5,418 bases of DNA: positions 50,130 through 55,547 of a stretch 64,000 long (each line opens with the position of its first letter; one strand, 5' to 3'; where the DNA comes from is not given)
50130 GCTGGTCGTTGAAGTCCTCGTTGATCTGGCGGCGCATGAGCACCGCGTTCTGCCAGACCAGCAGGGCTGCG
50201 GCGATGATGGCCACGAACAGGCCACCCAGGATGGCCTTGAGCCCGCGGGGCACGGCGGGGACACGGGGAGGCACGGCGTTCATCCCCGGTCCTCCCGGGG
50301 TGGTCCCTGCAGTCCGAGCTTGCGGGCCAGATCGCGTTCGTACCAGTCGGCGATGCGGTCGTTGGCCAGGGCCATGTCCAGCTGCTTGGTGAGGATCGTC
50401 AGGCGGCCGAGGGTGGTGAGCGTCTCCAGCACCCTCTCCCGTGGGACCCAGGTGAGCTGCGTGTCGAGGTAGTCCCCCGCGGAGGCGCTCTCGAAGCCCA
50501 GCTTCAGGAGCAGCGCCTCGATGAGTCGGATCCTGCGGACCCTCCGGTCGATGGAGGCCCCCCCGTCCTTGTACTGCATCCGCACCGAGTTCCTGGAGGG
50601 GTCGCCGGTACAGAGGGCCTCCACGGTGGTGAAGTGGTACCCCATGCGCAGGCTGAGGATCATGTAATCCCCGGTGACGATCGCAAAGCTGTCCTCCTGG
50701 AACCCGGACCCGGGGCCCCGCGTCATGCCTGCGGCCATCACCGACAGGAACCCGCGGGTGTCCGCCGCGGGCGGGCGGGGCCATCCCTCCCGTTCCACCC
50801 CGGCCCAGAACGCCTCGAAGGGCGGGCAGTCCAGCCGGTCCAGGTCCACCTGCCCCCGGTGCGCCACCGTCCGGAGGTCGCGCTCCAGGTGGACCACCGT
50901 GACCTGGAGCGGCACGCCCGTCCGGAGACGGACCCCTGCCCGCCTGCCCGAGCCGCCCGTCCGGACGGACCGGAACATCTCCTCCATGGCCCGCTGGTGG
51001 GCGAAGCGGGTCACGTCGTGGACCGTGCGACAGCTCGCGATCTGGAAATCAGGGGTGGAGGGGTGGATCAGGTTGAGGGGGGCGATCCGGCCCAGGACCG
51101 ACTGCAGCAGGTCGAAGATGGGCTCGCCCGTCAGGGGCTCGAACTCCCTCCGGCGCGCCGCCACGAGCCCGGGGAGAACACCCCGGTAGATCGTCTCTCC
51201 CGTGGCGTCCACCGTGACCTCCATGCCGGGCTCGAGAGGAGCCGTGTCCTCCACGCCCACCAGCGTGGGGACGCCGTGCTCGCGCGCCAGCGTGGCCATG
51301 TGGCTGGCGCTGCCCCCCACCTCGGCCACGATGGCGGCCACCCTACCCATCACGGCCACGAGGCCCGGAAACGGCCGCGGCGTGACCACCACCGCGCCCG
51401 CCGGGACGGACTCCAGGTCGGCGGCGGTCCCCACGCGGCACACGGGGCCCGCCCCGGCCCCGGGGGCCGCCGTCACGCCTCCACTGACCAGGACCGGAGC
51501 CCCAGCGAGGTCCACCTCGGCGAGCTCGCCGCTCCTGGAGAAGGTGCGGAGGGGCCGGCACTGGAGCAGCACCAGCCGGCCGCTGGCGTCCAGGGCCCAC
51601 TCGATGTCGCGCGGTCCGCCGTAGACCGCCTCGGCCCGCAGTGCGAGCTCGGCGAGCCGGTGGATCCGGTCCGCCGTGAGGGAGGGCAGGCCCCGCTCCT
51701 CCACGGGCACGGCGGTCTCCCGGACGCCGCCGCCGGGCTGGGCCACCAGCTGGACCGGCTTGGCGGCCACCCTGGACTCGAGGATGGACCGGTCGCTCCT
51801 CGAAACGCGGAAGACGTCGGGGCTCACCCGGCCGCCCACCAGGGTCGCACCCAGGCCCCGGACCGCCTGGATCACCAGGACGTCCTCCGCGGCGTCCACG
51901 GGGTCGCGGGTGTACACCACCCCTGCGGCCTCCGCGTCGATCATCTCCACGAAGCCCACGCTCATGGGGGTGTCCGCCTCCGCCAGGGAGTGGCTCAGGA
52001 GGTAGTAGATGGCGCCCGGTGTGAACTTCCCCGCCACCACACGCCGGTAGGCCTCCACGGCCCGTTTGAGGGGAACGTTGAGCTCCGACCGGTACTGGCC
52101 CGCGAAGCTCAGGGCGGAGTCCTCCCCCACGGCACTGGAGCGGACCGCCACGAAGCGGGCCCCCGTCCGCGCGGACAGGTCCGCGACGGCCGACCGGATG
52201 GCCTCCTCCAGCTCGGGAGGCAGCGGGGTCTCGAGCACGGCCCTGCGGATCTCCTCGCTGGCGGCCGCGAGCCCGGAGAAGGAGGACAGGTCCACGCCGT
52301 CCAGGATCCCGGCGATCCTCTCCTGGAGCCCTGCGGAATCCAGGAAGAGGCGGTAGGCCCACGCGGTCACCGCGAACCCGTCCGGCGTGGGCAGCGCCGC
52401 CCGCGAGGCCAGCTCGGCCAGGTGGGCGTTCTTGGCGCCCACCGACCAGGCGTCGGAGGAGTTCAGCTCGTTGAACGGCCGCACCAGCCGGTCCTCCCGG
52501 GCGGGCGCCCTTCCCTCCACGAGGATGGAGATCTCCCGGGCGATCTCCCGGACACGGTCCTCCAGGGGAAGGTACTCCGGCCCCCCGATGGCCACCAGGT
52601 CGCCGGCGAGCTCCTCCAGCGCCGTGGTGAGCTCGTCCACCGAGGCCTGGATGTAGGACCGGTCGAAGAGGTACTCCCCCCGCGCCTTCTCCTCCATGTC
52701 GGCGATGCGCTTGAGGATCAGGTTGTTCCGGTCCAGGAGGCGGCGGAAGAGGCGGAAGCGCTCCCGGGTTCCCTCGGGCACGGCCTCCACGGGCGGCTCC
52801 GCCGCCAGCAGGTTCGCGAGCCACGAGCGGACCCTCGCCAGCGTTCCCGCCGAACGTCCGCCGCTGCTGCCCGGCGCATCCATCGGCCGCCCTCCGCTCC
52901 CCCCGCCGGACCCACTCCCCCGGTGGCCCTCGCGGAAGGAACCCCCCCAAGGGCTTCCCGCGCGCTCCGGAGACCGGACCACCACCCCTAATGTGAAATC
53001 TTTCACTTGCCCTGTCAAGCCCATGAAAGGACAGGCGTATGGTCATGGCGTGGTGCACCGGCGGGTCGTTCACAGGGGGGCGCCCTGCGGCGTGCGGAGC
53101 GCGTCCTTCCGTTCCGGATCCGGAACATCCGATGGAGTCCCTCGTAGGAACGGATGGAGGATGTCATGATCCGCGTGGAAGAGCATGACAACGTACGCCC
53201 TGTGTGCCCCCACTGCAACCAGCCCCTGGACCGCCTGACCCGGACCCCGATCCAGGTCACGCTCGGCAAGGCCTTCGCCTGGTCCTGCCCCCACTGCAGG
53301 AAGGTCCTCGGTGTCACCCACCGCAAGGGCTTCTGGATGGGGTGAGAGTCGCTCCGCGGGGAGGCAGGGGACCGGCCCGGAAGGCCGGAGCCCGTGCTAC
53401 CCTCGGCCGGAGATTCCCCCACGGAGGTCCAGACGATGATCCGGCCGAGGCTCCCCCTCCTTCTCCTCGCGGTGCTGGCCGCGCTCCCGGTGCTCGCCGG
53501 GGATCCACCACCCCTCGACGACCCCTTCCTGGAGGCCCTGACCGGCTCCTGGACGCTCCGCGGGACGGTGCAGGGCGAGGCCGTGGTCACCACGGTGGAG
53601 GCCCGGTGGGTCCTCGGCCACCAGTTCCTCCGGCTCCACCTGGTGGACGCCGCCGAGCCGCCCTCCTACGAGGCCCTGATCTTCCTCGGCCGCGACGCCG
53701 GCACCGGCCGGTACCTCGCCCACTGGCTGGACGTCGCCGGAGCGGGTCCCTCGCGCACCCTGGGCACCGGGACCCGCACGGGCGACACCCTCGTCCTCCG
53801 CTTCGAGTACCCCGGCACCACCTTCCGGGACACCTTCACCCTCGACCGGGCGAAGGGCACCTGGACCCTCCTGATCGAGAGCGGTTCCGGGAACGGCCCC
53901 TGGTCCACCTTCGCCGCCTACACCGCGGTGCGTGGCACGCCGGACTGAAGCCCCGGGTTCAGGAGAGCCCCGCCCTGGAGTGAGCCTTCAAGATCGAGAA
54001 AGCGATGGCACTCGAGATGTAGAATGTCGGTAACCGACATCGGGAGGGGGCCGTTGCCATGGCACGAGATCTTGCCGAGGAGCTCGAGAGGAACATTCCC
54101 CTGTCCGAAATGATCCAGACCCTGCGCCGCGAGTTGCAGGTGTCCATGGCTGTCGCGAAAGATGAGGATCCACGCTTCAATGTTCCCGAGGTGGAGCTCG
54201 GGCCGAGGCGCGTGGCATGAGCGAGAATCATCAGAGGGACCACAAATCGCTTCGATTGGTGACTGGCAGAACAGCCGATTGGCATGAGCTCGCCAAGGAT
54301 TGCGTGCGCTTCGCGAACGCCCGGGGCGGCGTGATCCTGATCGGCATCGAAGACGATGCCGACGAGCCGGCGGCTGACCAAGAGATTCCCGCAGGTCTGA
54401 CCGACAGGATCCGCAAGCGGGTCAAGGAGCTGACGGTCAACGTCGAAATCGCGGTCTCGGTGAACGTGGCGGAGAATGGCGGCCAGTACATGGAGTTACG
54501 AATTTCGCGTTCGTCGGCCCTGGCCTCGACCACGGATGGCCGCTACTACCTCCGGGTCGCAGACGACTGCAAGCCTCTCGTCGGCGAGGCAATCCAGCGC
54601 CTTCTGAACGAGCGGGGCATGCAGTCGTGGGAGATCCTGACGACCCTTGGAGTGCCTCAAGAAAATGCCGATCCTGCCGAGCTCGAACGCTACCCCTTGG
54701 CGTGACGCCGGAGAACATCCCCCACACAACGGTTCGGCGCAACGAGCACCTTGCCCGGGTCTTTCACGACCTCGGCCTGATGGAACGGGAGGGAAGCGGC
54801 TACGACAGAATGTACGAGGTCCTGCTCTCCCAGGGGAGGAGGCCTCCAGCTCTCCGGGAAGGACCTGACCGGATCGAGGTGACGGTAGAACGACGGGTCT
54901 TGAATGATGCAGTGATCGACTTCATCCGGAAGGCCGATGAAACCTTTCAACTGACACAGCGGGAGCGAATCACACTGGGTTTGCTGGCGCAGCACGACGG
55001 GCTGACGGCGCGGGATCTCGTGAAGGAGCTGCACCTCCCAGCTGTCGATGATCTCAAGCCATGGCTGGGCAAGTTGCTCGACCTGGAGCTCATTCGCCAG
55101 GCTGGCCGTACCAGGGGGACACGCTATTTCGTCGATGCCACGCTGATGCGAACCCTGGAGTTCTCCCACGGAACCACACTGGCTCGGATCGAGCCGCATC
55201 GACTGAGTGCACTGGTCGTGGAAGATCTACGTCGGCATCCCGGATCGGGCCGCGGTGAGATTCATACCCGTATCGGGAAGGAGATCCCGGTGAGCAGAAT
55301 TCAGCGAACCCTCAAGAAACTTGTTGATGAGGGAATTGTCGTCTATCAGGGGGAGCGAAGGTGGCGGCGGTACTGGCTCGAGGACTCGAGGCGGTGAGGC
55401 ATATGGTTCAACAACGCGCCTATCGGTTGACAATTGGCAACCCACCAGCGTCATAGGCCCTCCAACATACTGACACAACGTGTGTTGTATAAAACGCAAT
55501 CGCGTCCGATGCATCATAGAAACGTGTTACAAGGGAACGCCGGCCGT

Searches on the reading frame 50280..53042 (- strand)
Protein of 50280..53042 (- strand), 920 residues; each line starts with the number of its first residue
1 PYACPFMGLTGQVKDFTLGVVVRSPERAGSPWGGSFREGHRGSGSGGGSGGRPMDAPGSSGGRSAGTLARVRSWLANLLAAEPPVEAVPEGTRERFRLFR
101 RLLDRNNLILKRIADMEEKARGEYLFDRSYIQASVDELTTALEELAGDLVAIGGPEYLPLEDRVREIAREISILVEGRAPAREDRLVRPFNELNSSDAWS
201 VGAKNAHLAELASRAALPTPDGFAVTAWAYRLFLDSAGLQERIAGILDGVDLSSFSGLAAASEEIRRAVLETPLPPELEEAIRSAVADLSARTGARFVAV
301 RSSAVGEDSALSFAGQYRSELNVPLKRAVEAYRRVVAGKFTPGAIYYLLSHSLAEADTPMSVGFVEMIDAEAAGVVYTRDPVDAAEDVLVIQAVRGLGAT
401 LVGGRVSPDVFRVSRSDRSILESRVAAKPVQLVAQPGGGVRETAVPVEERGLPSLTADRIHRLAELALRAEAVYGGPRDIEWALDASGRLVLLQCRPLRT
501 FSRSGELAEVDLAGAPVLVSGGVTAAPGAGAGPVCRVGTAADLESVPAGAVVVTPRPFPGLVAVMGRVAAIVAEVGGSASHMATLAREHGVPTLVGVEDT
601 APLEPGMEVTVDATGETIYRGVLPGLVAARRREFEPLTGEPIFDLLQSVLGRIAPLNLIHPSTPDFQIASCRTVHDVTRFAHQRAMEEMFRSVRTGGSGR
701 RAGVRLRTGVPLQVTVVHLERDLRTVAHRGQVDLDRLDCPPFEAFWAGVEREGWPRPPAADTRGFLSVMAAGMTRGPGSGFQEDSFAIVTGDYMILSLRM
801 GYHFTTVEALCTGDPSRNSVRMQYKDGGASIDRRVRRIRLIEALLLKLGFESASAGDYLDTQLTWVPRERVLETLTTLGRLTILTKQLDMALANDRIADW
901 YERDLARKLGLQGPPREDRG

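Call 73: search_protein_families(library=pfam, proteins=[window:50280-53042:-], max_evalue=0.00001)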
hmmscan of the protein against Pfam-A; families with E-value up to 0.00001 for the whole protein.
window:50280-53042:- (920 aa): 2 families
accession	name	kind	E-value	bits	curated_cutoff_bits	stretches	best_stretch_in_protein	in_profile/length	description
PF01326.24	PPDK_N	-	5.3e-84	282.8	27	1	200-504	3-315/328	Pyruvate phosphate dikinase, AMP/ATP-binding domain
PF00391.29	PEP-utilizers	-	2.8e-15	56.1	23.1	1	547-614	2-70/72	PEP-utilising enzyme, mobile domain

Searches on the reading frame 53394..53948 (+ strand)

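Call 108: search_protein_families(library=pfam, proteins=[window:53394-53948:+], max_evalue=0.001)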
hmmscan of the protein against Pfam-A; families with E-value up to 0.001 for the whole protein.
window:53394-53948:+ (184 aa): 1 family
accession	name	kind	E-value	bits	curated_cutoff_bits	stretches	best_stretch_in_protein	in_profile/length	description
PF07617.17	DUF1579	-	0.00034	21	25.2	1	45-147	8-123/155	Protein of unknown function (DUF1579)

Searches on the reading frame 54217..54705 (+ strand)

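Call 108: search_protein_families(library=pfam, proteins=[window:54217-54705:+], max_evalue=0.001)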
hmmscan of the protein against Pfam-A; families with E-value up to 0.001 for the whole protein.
window:54217-54705:+ (162 aa): 1 family
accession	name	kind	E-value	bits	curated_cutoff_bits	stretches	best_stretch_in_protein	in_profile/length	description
PF04326.19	SLFN_AlbA_2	-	5.5e-09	37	25.3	1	21-121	19-117/118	Schlafen, AlbA_2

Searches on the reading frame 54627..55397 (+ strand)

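Call 108: search_protein_families(library=pfam, proteins=[window:54627-55397:+], max_evalue=0.001)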
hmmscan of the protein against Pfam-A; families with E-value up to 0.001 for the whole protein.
window:54627-55397:+ (256 aa): 3 families
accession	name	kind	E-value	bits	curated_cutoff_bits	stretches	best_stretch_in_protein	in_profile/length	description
PF13749.12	HATPase_c_4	-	1.9e-11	44.3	26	1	22-86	21-88/89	Putative ATP-dependent DNA helicase recG C-terminal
PF12802.13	MarR_2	-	0.00012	22.6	27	0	108-138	2-33/61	MarR family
PF01978.25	TrmB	-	0.00082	19.6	25.6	0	219-244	33-58/68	Sugar-specific transcriptional regulator TrmB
